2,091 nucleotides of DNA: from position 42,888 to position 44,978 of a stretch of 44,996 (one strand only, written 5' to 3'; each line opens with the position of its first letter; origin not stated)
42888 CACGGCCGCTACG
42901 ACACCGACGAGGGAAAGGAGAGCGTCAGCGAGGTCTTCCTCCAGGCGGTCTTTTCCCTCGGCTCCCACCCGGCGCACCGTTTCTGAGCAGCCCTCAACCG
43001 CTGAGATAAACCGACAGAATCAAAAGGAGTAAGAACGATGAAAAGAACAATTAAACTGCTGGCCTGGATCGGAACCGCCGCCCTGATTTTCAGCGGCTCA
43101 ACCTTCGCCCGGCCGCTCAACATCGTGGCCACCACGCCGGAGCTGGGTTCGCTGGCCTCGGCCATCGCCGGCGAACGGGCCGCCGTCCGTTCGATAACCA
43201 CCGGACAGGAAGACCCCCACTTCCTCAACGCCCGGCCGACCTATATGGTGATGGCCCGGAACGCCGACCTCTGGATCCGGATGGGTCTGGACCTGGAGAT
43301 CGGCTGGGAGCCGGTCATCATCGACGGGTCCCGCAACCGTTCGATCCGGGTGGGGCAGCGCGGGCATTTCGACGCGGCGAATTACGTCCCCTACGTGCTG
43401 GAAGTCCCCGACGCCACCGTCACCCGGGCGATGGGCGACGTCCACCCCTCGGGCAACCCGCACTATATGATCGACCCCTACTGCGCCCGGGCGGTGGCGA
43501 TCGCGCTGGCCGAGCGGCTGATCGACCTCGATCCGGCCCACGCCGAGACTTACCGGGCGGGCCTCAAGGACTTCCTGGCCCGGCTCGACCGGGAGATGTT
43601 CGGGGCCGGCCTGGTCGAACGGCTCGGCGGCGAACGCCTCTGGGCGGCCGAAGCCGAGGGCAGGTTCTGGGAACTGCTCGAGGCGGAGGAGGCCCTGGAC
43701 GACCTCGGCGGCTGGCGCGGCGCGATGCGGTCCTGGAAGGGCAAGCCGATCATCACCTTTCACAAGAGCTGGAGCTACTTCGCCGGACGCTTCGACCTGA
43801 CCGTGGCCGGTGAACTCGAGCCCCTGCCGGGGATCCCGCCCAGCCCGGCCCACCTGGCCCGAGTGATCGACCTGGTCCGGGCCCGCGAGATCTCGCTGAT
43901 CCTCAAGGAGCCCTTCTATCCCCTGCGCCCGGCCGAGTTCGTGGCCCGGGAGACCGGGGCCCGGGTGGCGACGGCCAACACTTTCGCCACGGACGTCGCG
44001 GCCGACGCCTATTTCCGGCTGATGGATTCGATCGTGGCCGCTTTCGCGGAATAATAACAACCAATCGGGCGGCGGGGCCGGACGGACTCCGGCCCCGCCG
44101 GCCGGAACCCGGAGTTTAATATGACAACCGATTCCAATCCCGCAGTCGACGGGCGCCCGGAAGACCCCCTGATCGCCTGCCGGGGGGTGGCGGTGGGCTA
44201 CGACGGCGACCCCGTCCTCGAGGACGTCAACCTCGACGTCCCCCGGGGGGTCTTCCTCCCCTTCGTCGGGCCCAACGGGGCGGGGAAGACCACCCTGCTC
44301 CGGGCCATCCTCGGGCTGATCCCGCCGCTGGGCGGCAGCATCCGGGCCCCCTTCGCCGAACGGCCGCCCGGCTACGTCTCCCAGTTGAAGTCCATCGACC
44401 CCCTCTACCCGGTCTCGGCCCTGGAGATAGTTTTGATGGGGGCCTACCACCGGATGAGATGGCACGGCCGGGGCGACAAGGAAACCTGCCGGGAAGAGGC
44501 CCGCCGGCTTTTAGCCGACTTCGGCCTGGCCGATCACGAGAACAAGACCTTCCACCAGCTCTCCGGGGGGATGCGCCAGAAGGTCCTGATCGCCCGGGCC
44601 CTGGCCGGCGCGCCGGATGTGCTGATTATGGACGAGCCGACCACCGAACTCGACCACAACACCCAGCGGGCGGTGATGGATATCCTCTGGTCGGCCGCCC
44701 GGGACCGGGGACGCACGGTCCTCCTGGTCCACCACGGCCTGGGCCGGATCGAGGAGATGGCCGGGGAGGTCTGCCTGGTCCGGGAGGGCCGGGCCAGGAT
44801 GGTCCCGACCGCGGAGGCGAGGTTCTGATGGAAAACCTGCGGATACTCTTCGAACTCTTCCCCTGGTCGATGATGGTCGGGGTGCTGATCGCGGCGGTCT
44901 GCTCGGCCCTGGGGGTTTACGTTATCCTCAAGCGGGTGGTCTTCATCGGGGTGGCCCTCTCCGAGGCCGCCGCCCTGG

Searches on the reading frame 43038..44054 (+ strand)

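Call 21: search_protein_families(library=pfam, proteins=[window:43038-44054:+])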
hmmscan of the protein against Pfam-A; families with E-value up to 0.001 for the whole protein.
window:43038-44054:+ (338 aa): 1 family
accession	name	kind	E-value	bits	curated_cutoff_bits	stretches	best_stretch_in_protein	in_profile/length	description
PF01297.22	ZnuA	-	2.6e-41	142.3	29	2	29-184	1-142/263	Zinc-uptake complex component A periplasmic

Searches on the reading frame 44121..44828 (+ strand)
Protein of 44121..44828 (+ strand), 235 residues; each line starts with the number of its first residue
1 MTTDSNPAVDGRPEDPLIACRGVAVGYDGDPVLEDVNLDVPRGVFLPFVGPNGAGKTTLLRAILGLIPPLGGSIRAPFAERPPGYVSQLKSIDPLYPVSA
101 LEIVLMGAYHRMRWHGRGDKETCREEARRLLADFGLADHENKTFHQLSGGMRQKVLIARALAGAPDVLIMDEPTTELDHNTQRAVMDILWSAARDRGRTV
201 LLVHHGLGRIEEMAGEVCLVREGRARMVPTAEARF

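Call 21: search_protein_families(library=pfam, proteins=[window:44121-44828:+])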
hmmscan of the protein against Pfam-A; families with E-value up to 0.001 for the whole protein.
window:44121-44828:+ (235 aa): 3 families
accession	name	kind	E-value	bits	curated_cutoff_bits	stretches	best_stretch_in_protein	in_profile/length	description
PF00005.33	ABC_tran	-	6.7e-26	92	25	1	33-175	1-137/137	ABC transporter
PF13304.12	AAA_21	-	2.5e-11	44.6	27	2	143-202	234-295/304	AAA domain, putative AbiEii toxin, Type IV TA system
PF13476.12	AAA_23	-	0.00024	22.2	27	1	34-64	11-40/201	AAA domain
